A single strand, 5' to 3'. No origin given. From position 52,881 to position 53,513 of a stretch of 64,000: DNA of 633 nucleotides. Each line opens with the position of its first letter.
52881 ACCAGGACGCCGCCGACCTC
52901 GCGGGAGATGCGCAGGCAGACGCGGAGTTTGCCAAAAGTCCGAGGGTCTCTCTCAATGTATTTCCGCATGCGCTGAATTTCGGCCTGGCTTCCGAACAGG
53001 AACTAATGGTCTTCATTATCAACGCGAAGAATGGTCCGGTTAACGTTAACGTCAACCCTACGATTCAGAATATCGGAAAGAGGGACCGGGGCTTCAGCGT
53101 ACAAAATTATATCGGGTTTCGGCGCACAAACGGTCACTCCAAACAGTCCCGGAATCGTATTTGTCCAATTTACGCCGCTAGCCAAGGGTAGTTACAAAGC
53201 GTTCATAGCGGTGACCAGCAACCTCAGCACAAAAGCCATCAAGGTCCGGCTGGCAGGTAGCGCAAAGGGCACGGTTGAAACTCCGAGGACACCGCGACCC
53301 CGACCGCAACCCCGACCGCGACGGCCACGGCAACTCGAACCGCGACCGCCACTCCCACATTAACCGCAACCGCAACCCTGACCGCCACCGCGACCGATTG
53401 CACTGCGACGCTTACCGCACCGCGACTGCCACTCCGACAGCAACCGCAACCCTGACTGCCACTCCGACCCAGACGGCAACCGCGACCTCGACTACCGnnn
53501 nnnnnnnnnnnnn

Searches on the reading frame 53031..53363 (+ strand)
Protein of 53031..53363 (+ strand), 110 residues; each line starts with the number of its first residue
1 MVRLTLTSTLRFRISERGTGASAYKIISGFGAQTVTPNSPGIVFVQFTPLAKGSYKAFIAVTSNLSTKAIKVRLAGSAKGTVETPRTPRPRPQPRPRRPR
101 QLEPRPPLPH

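Call 4: search_protein_families(library=pfam, proteins=[window:53031-53363:+], max_evalue=0.1)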
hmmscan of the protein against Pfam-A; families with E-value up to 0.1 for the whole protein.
window:53031-53363:+ (110 aa): 3 families
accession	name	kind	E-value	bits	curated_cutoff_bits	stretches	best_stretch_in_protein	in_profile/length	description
PF07495.19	Y_Y_Y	-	0.0054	17.1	26.6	1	22-71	8-56/65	Y_Y_Y domain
PF22066.2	Cep192_D8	-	0.01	16.5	33.5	1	45-78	68-100/101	Cep192 domain 8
PF07610.17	DUF1573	-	0.061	13.8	26.1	1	32-77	51-97/98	Protein of unknown function (DUF1573)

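Call 5: search_protein_families(library=ncbifam, proteins=[window:53031-53363:+], max_evalue=0.1)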
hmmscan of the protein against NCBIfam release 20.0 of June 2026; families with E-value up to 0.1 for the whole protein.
window:53031-53363:+ (110 aa): 1 family
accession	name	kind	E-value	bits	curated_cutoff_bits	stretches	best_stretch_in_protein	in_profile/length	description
NF012200.0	choice_anch_D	domain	0.0071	16.8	45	1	7-64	46-104/108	choice-of-anchor D domain-containing protein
